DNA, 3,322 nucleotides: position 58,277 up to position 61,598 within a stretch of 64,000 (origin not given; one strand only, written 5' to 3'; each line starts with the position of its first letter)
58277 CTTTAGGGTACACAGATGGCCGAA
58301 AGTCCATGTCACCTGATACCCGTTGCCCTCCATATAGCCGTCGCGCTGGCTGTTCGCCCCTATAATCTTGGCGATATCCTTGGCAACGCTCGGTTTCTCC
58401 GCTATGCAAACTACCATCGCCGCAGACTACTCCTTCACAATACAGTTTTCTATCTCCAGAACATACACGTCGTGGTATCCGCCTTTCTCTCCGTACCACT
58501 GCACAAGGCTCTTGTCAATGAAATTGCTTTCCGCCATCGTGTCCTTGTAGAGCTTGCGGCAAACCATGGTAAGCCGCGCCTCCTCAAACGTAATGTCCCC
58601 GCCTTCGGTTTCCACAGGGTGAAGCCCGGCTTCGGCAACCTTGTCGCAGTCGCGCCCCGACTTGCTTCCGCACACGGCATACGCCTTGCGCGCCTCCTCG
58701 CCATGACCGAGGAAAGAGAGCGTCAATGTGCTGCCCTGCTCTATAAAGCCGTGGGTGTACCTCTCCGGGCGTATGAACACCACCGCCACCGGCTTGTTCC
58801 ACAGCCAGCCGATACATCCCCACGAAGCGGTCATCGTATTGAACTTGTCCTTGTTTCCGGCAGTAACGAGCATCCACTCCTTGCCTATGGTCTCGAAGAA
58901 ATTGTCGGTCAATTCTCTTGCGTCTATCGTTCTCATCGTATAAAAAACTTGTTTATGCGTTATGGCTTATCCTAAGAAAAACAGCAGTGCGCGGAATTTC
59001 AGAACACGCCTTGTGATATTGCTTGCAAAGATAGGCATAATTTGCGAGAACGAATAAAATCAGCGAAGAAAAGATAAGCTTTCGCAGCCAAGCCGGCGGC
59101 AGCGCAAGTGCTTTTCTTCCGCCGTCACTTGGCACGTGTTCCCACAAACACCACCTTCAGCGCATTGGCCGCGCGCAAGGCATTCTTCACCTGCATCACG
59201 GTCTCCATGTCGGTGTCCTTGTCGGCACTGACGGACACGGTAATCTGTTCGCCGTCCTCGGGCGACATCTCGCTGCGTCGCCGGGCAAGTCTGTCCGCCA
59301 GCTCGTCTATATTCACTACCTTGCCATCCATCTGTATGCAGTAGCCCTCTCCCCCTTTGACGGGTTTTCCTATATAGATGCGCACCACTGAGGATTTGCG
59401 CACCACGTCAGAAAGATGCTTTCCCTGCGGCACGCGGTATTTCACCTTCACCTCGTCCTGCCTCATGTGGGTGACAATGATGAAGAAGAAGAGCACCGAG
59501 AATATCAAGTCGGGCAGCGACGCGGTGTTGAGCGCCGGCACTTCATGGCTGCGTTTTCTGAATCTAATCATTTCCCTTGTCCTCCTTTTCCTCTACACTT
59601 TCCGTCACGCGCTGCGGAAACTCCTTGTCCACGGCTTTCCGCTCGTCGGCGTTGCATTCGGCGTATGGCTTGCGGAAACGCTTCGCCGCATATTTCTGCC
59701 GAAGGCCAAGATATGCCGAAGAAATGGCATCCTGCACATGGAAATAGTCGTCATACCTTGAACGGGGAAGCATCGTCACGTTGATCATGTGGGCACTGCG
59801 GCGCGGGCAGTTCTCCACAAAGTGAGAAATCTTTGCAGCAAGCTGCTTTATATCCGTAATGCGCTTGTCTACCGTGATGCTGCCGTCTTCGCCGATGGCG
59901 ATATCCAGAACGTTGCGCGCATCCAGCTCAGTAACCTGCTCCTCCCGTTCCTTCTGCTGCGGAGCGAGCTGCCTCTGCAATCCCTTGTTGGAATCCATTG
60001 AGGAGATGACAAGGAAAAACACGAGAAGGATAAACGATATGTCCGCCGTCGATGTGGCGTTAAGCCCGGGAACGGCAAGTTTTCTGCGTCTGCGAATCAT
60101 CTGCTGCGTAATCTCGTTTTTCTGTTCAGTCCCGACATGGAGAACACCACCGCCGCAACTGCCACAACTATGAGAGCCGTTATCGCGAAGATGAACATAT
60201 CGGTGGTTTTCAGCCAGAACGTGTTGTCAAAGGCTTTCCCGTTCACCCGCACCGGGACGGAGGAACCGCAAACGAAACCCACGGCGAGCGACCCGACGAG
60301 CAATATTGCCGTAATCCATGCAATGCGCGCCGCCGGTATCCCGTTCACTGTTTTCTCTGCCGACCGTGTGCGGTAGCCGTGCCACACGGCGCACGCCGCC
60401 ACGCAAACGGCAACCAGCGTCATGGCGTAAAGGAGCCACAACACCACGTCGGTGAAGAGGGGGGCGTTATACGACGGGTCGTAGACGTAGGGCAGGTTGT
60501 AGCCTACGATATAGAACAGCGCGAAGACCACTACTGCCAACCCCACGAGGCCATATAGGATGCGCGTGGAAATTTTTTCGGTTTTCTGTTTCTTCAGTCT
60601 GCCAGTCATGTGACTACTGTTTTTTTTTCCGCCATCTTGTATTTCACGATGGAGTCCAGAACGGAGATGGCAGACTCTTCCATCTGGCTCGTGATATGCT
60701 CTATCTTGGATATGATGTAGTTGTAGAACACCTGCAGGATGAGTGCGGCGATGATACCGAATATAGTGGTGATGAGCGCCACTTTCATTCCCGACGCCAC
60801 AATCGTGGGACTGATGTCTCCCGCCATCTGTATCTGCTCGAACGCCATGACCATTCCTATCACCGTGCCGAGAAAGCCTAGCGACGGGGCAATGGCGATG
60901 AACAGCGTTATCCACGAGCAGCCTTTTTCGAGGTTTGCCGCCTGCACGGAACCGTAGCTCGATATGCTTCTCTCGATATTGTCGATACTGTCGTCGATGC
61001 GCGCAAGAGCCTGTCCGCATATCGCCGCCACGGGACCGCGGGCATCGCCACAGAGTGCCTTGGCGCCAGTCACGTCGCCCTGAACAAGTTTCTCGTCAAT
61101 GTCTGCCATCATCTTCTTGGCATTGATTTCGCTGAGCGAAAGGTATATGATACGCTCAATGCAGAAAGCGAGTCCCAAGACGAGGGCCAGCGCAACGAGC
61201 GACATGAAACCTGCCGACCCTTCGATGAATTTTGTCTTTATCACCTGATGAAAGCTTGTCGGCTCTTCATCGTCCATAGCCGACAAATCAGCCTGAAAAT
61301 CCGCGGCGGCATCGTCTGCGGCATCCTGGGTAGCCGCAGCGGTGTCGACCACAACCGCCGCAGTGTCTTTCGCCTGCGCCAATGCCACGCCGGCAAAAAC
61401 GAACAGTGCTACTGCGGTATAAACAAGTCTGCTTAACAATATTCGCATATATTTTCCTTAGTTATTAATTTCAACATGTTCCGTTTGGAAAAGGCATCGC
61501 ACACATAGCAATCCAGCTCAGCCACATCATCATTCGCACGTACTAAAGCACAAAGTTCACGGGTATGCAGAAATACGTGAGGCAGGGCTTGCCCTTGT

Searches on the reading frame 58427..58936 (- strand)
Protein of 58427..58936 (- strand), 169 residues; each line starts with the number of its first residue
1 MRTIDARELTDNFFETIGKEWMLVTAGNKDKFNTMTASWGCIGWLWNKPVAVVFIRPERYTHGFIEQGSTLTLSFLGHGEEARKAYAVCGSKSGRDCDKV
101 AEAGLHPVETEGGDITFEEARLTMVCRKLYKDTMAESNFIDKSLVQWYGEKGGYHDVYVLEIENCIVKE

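Call 76: search_protein_families(library=pfam, proteins=[window:58427-58936:-], max_evalue=0.00001)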
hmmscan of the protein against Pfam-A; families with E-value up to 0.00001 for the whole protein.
window:58427-58936:- (169 aa): 1 family
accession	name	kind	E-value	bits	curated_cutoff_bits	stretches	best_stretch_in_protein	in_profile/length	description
PF01613.24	Flavin_Reduct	-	1.7e-12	48.1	27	1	20-168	7-134/153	Flavin reductase like domain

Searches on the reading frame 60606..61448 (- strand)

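Call 76: search_protein_families(library=pfam, proteins=[window:60606-61448:-], max_evalue=0.00001)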
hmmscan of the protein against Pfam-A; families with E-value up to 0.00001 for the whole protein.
window:60606-61448:- (280 aa): 1 family
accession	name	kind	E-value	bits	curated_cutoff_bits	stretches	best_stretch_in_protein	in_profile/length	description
PF01618.21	MotA_ExbB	-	3.4e-26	91.9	22.9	1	152-258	21-127/127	MotA/TolQ/ExbB proton channel family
